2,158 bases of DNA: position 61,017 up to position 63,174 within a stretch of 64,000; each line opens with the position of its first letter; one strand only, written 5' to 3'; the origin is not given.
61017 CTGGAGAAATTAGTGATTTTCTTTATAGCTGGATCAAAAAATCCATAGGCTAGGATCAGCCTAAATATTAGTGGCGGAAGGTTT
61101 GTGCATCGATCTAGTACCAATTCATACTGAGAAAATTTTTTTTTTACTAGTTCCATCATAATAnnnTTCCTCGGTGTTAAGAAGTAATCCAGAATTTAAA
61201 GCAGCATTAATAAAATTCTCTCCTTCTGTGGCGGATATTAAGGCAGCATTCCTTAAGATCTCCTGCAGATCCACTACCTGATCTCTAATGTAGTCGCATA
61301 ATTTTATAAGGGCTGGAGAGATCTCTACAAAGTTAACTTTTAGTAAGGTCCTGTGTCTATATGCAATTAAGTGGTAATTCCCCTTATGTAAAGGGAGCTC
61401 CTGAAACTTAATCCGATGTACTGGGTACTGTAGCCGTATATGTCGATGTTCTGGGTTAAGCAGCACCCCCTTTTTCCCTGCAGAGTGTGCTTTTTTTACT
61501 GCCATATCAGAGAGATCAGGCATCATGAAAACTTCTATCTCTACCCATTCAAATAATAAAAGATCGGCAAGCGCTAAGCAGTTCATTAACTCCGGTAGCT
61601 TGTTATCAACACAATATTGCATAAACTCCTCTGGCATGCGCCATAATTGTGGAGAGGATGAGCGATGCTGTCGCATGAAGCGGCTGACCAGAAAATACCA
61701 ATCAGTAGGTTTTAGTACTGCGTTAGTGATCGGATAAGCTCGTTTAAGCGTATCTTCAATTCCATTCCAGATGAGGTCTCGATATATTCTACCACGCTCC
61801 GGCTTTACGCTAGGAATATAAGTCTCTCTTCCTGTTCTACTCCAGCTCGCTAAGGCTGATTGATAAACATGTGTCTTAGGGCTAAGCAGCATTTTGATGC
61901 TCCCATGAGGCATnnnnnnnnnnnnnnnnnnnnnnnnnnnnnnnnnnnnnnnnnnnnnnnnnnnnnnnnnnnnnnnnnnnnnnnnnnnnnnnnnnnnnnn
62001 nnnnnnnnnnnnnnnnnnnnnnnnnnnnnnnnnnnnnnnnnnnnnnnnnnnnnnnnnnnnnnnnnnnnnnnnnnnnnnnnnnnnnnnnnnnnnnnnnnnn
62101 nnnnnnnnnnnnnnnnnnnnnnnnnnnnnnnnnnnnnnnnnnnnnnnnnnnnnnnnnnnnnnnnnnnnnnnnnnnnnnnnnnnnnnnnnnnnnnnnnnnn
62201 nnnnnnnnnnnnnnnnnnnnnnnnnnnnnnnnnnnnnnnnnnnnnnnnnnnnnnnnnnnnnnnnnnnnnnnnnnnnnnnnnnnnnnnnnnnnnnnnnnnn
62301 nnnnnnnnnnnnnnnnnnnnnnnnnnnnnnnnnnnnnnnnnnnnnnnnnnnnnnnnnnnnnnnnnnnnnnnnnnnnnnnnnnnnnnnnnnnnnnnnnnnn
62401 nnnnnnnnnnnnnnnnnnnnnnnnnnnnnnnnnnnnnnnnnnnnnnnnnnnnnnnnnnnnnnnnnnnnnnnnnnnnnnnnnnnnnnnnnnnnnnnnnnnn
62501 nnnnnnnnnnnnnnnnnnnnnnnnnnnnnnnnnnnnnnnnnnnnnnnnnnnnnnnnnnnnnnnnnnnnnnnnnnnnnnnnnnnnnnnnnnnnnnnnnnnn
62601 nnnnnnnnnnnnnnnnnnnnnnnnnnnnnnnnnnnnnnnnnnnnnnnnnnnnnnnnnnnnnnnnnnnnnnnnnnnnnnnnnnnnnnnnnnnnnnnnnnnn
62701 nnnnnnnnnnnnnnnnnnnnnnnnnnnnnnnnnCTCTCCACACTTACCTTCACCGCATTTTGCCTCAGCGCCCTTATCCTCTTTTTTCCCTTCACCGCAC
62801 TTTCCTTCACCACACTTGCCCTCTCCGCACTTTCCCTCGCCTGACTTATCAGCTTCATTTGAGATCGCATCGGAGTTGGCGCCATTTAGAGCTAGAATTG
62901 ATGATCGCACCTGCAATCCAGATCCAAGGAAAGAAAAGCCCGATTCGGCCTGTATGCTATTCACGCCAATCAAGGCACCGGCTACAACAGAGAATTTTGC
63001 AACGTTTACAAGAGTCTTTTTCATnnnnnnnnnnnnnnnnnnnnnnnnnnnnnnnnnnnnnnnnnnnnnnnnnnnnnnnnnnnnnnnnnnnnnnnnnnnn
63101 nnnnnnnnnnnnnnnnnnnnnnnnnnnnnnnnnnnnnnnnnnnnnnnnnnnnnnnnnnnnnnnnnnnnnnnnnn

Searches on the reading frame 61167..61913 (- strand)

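Call 76: search_protein_families(library=ncbifam, proteins=[window:61167-61913:-], max_evalue=0.01)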
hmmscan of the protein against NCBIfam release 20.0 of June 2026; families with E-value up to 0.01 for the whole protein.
window:61167-61913:- (249 aa): 1 family
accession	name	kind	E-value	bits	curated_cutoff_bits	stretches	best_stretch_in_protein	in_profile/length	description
NF050145.1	RiPP_RRE_HvfC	equivalog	2.6e-33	115.9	142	1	18-235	2-218/237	HvfC family RiPP maturation protein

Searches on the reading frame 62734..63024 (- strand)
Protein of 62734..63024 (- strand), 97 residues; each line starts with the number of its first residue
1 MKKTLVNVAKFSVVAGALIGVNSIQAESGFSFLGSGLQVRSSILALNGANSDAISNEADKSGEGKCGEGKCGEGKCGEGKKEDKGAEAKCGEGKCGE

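Call 77: search_protein_families(library=ncbifam, proteins=[window:62734-63024:-], max_evalue=0.001)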
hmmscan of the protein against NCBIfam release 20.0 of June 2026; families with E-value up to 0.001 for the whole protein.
window:62734-63024:- (97 aa): 2 families
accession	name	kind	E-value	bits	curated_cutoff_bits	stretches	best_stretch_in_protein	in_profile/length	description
NF050137.2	KCGExKCG_twice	domain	6.6e-10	38.5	19.5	2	68-97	1-28/29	HvfA family oxazolone/thioamide-modified RiPP metallophore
NF050188.1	OxThioModRiPPHvfA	equivalog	1.2e-05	25.9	95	1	53-96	32-75/96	oxazolone/thioamide-modified RiPP metallophore HvfA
